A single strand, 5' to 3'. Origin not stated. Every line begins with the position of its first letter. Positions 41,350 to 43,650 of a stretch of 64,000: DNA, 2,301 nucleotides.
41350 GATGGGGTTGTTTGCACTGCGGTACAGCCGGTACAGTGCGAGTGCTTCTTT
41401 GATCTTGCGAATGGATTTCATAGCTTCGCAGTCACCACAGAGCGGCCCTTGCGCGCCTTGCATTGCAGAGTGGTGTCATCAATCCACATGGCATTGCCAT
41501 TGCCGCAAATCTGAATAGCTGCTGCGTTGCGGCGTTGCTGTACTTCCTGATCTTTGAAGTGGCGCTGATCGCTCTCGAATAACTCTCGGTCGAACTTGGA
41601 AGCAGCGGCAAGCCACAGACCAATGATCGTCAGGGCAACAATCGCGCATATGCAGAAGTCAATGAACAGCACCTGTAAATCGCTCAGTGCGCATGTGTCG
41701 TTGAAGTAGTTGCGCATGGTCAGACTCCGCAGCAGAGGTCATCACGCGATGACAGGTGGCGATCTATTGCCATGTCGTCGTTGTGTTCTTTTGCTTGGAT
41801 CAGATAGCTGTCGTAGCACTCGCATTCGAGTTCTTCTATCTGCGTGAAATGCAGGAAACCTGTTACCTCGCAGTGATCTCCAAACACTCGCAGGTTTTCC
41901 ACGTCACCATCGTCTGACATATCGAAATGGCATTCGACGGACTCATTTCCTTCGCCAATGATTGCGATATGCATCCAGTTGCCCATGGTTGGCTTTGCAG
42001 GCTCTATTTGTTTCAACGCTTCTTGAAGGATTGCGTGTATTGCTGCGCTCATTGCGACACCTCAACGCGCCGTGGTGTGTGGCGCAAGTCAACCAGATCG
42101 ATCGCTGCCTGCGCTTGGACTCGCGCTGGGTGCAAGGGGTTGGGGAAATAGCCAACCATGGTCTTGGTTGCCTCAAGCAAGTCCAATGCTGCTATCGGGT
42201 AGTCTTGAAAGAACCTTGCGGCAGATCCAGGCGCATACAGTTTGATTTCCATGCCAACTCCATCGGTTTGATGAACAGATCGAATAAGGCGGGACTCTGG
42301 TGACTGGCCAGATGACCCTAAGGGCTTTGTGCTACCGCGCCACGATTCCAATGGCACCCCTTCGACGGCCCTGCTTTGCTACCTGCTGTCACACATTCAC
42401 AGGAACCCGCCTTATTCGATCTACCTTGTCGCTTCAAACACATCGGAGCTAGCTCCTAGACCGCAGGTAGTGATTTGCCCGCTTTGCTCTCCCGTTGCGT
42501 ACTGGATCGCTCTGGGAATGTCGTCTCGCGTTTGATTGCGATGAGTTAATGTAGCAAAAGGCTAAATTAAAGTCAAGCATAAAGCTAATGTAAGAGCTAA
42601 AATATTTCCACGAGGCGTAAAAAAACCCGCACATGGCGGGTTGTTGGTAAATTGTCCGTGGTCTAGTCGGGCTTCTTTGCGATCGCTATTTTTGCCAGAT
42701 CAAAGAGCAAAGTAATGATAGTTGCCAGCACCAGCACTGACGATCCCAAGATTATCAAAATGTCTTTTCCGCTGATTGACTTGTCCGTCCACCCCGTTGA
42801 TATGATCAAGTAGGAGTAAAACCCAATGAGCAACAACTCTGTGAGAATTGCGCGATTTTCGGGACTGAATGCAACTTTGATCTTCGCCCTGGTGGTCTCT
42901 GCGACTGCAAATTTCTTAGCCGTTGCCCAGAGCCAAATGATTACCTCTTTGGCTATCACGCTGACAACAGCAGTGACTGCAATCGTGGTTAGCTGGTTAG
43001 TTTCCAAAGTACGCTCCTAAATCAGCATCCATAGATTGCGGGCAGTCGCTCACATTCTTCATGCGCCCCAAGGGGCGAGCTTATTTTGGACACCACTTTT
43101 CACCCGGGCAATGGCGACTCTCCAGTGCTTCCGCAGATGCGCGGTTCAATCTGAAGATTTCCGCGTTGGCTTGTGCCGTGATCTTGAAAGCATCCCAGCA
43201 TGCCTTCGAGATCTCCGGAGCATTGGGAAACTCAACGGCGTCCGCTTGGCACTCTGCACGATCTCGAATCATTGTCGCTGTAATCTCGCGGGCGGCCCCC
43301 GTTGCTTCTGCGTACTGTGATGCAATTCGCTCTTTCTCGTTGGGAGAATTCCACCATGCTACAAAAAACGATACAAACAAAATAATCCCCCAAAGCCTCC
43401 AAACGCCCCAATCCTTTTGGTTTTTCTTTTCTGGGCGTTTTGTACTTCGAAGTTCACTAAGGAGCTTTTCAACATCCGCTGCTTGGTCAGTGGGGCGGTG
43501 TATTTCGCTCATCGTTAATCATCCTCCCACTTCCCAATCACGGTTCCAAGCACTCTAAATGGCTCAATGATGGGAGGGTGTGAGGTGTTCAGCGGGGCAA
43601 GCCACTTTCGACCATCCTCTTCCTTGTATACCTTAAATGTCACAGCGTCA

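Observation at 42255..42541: Highly structured ~290-nt pL leader with a perfect 17-bp stem and alternative pairing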

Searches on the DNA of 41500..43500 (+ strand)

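Call 3: search_rna_families(source=window, start=41500, end=43500, threshold=evalue, max_evalue=10, show_alignments=3)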
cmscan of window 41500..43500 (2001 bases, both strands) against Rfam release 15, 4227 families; matches with E-value up to 10: 5.
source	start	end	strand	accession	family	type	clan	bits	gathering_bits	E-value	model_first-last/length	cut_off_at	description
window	42617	42739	-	RF00513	Trp_leader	Cis-reg; leader;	-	18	41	2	1-100/100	no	Tryptophan operon leader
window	42620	42680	-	RF01394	isrK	Gene; sRNA;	-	17.8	50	0.61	1-77/77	no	isrK Hfq binding RNA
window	42619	42642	+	RF02236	asX2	Gene; sRNA;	-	16.2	70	4.9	63-86/87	no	Xanthomonas sRNA asX2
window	42622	42722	-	RF00624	P9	Gene;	-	14.8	43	5.7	1-74/74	no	Pseudomonas sRNA P9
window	42555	42648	+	RF01389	isrF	Gene; sRNA;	-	9.1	40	9.7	1-292/292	no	isrF Hfq binding RNA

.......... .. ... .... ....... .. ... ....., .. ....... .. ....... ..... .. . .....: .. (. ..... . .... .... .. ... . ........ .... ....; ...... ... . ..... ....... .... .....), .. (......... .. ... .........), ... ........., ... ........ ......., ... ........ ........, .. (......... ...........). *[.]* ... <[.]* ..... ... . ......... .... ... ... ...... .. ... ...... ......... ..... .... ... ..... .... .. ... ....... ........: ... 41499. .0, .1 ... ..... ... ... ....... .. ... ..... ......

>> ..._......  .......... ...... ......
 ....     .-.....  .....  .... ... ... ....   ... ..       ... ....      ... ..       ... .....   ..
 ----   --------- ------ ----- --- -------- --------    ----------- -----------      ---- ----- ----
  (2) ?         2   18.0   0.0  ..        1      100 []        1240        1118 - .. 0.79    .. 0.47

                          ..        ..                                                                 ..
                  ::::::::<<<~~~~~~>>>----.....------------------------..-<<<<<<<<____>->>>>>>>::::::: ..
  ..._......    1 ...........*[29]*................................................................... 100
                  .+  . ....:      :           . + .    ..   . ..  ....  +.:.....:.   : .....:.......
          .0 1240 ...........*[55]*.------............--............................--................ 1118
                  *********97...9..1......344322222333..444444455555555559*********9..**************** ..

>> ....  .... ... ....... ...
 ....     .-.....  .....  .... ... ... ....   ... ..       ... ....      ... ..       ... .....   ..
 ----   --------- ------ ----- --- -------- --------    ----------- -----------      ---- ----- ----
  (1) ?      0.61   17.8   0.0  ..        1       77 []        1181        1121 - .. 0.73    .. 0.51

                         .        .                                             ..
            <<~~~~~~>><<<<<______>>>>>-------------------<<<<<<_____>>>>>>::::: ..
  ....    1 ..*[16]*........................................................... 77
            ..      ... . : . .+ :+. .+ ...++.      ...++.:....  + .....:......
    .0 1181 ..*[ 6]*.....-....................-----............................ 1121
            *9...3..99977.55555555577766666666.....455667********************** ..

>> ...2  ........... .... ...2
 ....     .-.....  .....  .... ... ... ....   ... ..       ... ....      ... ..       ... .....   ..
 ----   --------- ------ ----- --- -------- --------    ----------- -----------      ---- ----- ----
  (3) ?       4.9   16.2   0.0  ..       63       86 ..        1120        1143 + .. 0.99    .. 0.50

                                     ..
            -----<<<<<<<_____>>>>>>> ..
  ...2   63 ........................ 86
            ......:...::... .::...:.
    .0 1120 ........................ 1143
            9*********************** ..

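Call 7: search_dna_similar(query=window:42200-42660:+, collection=phages, mode=distant, max_rows=30)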
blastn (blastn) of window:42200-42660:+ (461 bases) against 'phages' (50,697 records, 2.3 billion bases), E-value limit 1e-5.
No match.

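Call 76: build_rna_model(alignment_id=A7)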
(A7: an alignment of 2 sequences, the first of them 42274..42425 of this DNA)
Model R1 built from alignment A7 (2 sequences, 153 columns); structure: RNAalifold consensus.
model positions 153; base pairs 46; branch points 4; effective number of sequences 0.69; information 0.589 bits per position. Calibrated on 0.2 Mb of random sequence (short: E-values are rough).
structure used (alignment columns):
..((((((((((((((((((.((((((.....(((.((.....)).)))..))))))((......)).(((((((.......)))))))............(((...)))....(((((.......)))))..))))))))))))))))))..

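Call 82: search_with_rna_model(model_id=R1, sources=[L006, L007, L008, L010, L011, L012, L013, L014, L015, L016, L017, L018, L019, L020, L021, L022, L023, L024, L025, L026, L027, L028, L029, L030, L031, L032, L033, L034, L035, L036, L037, L038, L039, L040, L041, L042, L043, L044, L045, L046, L047, L048, L049, L050, L051, L052, L053, L054, L055, L056, L057, L058, L059, L060, L061, L062, L063, L064, L065, L066, L067, L068, L069, L070, L071, L072, L073, L074, L075, L076, L077, L078, L079, L080, L081, L082, L083, L084, L085, L096, L098, L099, L100, L101, L102, L103, L104], max_evalue=1)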
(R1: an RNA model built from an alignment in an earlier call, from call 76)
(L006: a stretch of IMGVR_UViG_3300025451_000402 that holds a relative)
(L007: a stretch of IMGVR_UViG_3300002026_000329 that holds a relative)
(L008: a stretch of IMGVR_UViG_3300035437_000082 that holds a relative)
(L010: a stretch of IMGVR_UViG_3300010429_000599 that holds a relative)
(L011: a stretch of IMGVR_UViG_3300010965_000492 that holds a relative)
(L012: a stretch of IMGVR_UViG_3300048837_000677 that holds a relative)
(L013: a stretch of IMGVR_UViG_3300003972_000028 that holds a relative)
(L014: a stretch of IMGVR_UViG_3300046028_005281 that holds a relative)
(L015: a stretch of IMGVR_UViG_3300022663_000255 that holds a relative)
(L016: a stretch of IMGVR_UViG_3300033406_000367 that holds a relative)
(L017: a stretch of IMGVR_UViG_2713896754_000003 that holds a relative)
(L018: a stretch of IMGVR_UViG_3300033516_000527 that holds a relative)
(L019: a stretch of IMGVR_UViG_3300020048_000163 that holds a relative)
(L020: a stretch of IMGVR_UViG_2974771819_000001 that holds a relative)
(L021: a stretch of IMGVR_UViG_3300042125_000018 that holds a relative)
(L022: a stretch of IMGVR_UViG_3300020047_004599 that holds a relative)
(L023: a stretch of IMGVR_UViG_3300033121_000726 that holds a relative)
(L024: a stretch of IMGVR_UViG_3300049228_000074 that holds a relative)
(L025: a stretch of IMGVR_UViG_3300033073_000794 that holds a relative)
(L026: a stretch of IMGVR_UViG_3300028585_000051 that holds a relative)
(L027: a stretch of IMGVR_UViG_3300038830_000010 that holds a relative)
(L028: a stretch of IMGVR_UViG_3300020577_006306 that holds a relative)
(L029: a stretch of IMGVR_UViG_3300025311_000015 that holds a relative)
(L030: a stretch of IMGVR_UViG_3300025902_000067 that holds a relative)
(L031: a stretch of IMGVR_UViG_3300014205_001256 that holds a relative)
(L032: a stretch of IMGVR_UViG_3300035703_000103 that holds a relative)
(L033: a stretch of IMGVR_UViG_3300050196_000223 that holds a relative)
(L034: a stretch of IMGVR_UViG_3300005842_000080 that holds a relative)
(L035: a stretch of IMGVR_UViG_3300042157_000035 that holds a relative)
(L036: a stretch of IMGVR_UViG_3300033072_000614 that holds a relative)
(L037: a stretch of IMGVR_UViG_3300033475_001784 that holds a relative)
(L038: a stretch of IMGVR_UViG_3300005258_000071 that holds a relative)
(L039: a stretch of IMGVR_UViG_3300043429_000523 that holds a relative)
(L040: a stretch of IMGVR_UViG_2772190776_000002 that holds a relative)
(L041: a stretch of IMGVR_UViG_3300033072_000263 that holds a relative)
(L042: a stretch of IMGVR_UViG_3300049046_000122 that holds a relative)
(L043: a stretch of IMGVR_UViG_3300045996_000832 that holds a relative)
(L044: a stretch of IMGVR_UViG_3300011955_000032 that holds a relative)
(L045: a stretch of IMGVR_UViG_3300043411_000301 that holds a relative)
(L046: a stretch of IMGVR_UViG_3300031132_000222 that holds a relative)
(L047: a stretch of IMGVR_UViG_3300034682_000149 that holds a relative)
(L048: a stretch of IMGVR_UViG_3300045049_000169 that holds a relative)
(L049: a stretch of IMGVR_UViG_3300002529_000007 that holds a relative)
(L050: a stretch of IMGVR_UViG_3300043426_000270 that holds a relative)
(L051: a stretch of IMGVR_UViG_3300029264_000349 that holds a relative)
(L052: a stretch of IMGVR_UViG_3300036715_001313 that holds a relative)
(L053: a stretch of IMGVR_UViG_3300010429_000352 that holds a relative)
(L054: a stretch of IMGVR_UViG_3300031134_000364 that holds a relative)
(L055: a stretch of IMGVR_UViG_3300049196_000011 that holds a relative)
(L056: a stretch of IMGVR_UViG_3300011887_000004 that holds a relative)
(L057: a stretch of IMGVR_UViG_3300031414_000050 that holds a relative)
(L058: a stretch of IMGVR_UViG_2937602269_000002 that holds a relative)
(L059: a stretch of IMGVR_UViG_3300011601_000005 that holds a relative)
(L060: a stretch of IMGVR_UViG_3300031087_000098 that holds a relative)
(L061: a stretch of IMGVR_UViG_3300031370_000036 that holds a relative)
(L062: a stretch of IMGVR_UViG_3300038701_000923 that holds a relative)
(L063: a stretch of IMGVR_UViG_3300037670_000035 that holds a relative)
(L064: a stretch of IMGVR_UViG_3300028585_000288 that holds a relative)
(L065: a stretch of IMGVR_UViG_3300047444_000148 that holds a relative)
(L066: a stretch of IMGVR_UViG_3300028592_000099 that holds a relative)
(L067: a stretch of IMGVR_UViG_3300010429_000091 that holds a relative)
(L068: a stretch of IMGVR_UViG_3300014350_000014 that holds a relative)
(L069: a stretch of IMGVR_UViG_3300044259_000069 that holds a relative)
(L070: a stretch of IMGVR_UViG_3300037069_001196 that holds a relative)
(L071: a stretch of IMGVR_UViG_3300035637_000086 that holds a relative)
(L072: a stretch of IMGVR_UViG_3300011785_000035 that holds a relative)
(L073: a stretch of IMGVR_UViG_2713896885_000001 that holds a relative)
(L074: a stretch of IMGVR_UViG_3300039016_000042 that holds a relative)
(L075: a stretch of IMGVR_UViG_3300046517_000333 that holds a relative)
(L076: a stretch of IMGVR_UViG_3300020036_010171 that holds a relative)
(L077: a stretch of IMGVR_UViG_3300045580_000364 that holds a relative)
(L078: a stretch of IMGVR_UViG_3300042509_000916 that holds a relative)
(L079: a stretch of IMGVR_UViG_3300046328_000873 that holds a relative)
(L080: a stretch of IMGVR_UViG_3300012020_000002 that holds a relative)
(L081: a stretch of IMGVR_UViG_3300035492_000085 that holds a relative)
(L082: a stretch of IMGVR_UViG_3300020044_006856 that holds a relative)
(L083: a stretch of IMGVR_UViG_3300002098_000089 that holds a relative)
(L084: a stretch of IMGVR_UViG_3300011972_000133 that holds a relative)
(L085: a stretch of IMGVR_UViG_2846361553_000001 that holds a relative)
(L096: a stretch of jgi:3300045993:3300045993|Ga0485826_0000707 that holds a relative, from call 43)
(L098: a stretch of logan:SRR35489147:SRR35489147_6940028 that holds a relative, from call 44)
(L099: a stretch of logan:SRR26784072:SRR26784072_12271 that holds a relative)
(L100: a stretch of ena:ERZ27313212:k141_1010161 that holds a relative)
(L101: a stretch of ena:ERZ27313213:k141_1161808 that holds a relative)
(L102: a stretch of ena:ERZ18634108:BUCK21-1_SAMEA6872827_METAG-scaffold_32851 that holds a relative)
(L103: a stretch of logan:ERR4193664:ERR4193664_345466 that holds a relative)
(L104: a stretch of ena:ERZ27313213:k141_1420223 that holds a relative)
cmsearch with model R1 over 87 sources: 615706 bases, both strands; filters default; matches with E-value up to 1: 2.
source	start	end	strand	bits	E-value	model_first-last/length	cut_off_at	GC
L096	2626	2778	+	191.8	4.4e-47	1-153/153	no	0.56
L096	2626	2778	-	25.6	0.00047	1-153/153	no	0.56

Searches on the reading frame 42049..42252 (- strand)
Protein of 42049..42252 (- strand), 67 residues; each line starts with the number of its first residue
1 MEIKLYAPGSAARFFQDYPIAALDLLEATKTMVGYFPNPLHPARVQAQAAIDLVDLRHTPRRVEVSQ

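Call 9: search_protein_families(library=pfam, proteins=[window:42049-42252:-], max_evalue=0.01)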
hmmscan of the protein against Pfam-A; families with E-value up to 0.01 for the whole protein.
window:42049-42252:- (67 aa): 0 families

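Call 10: search_protein_families(library=phrogs, proteins=[window:42049-42252:-], max_evalue=0.01)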
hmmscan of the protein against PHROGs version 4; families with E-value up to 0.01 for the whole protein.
window:42049-42252:- (67 aa): 0 families

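Call 16: find_homologous_proteins(query=window:42049-42252:-, max_evalue=0.001)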
Query window:42049-42252:- (67 aa): 1 proteins with E <= 0.001 among 1 candidates.
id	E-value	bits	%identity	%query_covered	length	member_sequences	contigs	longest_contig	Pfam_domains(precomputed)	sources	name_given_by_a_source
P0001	9.6e-33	128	92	99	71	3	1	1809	-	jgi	jgi:hypothetical protein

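Call 18: find_encoding_contigs(protein=P0001, flank=10000, max_places=10)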
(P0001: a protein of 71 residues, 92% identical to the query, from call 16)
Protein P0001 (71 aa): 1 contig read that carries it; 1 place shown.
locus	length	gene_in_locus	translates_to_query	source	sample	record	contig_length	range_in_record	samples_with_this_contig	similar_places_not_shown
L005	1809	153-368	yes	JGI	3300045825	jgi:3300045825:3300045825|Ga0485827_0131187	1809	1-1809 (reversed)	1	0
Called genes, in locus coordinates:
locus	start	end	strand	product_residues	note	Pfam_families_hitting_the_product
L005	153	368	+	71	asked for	-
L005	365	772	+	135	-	-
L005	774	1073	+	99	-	-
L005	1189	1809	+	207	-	?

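Call 23: find_related_loci(query=A2, collection=viral_contigs, flank=3000)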
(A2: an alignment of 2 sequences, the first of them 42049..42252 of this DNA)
Query A2 (67 aa) in viral_contigs; peptide patterns used: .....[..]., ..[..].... (x = any residue, [..] = any of these).
119 stretches matched a pattern, but none encodes a relative of the query by tblastn (E <= 1e-3).

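Call 24: find_related_loci(query=A2, collection=genome_contigs, flank=3000)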
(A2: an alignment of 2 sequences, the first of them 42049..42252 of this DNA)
Query A2 (67 aa) in genome_contigs; peptide patterns used: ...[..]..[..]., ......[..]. (x = any residue, [..] = any of these).
101 stretches matched a pattern, but none encodes a relative of the query by tblastn (E <= 1e-3).

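Call 25: find_related_loci(query=A2, collection=metagenome_contigs, flank=3000)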
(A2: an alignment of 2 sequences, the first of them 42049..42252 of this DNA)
Query A2 (67 aa) in metagenome_contigs; peptide patterns used: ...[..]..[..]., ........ (x = any residue, [..] = any of these).
393 stretches matched a pattern, but none encodes a relative of the query by tblastn (E <= 1e-3).

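Call 36: find_encoding_contigs(protein=window:42049-42252:-, flank=3000, max_places=10)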
Protein window:42049-42252:- (67 aa): 22 contigs read that carry it; 9 places shown.
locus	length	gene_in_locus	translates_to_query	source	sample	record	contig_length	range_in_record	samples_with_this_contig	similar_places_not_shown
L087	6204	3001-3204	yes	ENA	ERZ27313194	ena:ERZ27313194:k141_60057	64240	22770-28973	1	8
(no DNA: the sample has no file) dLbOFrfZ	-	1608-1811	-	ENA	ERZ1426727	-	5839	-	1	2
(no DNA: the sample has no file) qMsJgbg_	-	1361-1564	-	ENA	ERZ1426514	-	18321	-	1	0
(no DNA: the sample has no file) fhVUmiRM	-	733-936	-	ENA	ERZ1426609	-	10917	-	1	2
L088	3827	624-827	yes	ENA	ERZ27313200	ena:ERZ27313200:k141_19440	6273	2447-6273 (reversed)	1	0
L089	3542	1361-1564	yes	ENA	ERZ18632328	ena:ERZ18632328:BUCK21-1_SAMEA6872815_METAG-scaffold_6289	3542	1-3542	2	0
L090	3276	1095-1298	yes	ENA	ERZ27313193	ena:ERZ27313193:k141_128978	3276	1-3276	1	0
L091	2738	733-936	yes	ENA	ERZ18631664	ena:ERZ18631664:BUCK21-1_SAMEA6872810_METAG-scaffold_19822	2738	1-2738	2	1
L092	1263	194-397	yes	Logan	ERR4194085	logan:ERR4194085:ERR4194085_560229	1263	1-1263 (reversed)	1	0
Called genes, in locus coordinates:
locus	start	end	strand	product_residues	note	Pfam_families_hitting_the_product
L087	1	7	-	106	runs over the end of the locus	-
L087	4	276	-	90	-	-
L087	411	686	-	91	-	-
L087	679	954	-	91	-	PF15943:YdaS_toxin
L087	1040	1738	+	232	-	PF00717:Peptidase_S24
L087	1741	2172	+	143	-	-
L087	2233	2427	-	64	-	-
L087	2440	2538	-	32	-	-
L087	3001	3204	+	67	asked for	-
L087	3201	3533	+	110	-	-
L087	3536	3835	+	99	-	-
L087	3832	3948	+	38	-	-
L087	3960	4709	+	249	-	PF03837:RecT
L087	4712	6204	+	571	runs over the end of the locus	PF09588:YqaJ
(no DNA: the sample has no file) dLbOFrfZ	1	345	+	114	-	?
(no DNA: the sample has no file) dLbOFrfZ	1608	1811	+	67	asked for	-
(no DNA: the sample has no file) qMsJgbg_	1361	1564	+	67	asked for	-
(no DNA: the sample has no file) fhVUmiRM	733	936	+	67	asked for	-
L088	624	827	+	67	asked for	-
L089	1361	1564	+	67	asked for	-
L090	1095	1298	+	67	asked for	-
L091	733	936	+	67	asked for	-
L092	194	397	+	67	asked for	-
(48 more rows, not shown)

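Call 43: find_encoding_contigs(protein=L005:365-772:+, flank=3000, max_places=10)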
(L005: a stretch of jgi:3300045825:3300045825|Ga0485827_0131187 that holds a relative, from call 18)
Protein L005:365-772:+ (135 aa): 2 contigs read that carry it; 2 places shown.
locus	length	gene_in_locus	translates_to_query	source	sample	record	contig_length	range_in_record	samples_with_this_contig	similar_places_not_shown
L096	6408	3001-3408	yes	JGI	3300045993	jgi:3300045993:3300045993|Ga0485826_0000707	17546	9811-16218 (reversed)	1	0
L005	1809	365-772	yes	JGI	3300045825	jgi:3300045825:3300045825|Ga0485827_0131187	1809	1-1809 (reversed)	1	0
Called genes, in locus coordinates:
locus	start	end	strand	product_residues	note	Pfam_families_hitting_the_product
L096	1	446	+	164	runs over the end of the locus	-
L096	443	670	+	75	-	-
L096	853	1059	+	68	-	-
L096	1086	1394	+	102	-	-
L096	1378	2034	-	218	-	PF11195:Tad2-like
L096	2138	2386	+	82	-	-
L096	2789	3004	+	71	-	-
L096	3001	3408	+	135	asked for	-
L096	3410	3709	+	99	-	-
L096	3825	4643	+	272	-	PF03837:RecT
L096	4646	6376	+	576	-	PF09588:YqaJ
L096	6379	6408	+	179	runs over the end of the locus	PF12728:HTH_17 (weak)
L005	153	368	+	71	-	-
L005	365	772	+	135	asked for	-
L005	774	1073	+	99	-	-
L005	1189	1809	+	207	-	?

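Call 44: find_encoding_contigs(protein=L005:774-1073:+, flank=3000, max_places=10)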
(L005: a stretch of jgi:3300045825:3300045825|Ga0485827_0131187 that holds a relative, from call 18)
Protein L005:774-1073:+ (99 aa): 3 contigs read that carry it; 3 places shown.
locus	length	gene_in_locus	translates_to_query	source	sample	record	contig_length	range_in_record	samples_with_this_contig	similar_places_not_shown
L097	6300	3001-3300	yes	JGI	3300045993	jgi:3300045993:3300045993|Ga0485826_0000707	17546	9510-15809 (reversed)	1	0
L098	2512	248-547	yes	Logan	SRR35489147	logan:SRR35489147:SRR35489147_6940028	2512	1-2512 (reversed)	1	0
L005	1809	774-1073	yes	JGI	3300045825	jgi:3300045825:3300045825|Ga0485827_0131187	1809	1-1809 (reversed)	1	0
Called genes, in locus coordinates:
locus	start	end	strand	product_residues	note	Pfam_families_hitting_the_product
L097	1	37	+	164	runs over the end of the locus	-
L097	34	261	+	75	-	-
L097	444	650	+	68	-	-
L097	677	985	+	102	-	-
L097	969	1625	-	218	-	PF11195:Tad2-like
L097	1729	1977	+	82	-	-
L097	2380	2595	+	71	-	-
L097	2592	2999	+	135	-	-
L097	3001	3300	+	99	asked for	-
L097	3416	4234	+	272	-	PF03837:RecT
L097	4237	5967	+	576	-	PF09588:YqaJ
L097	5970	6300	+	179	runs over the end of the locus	PF12728:HTH_17 (weak)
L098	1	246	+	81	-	?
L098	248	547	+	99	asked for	-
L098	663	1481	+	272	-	PF03837:RecT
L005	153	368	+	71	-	-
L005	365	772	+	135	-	-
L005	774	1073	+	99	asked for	-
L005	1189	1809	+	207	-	?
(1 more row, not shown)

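Call 95: predict_structure(alignment_id=A2)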
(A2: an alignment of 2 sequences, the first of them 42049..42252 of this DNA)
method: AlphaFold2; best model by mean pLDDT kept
length: 67 residues; sequences in the alignment: 2
mean_pLDDT: 70.6   pTM: 0.49
mean pLDDT of the five models: 70.6, 69.9, 67.8, 66.7, 63.4
residues with pLDDT >= 90: 2; 70-90: 40; 50-70: 10; < 50: 15
segments of 3 or more residues with pLDDT < 50: 1-4, 6-8, 62-67
pLDDT, mean of each block of 10 residues (from residue 1): 46 72 83 87 85 67 45
secondary structure, 60 per line:
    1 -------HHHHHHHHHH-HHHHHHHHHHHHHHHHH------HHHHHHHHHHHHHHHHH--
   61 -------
elements in order: H8-17 H19-35 H42-58

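Call 99: fold_search(model_id=the predicted structure, library=pdb)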
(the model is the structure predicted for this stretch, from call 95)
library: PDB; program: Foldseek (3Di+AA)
matches with E <= 10: 43; with E <= 0.001: 0
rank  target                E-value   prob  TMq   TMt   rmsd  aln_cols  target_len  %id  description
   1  8wm6_F                3.1e+00  0.51  0.43  0.19   1.5        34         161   18  The structure of PSI-CAC(L-14)of R.salina at 2.7 angstroms resolution (released 2024-05-29)
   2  6l35_F                3.8e+00  0.33  0.41  0.19   1.8        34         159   12  PSI-LHCI Supercomplex from Physcometrella patens (released 2021-02-10)
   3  8j7a_F                4.7e+00  0.28  0.42  0.20   1.6        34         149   12  Coordinates of Cryo-EM structure of the Arabidopsis thaliana PSI in state 1 (PSI-ST1) (released 2023-11-15)
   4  5nvd                  4.7e+00  0.14  0.40  0.18   4.9        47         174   15  Crystal structure of hexameric CBS-CP12 protein from bloom-forming cyanobacteria at 2.5 A resolution in P6322 crystal fo (released 2018-05-30)
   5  8bcv_F                5.4e+00  0.23  0.41  0.19   1.8        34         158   18  Photosystem I assembly intermediate of Avena sativa (released 2023-11-01)
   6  6i8a_A                5.4e+00  0.21  0.48  0.04   3.8        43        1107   23  The crystal structure of the Pol2 catalytic domain of DNA polymerase epsilon carrying a P301R substitution. (released 2019-01-30)
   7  9lut_F                5.8e+00  0.28  0.43  0.19   1.6        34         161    9  PSI-LHCI supercomplex binding with 4 Lhcas from M. polymorpha (released 2026-02-18)
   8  7yca_F                5.8e+00  0.25  0.42  0.18   1.7        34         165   18  Cryo-EM structure of the PSI-LHCI-Lhcp supercomplex from Ostreococcus tauri (released 2023-04-26)
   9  5l8r_F                6.2e+00  0.25  0.42  0.20   1.6        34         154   12  The structure of plant photosystem I super-complex at 2.6 angstrom resolution. (released 2017-03-15)
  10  7s8t_I                6.2e+00  0.18  0.49  0.42   3.7        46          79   20  M. xanthus ferritin-like protein EncC (released 2022-02-02)
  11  9e0j_F                6.6e+00  0.13  0.42  0.22   3.0        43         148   19  Structure and evolution of Photosystem I in the early-branching cyanobacterium Anthocerotibacter panamensis (released 2025-05-07)
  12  7wfd_AF               7.1e+00  0.23  0.43  0.20   1.6        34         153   12  Left PSI in the cyclic electron transport supercomplex NDH-PSI from Arabidopsis (released 2022-03-16)
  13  7blz_F                7.1e+00  0.21  0.43  0.20   1.8        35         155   17  Red alga C.merolae Photosystem I (released 2022-03-02)
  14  6hs6_B                7.1e+00  0.20  0.39  0.39   1.9        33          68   21  C-terminal domain of the TssA component of the type VI secretion system from Burkholderia cenocepacia (released 2018-11-21)
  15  8jze_f                7.1e+00  0.18  0.41  0.16   1.8        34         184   24  PSI-AcpPCI supercomplex from Symbiodinium (released 2024-02-28)
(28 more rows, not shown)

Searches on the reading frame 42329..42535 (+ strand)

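Call 9: search_protein_families(library=pfam, proteins=[window:42329-42535:+], max_evalue=0.01)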
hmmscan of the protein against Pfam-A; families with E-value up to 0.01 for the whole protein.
window:42329-42535:+ (68 aa): 1 family
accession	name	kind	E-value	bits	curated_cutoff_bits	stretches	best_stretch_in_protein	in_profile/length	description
PF13019.12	Sde2_N_Ubi_yeast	-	0.0032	18.3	26.4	1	10-58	21-73/86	Yeast Splicing regulator sde2, N-terminal ubiquitin domain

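Call 10: search_protein_families(library=phrogs, proteins=[window:42329-42535:+], max_evalue=0.01)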
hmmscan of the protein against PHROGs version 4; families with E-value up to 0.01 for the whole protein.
window:42329-42535:+ (68 aa): 0 families
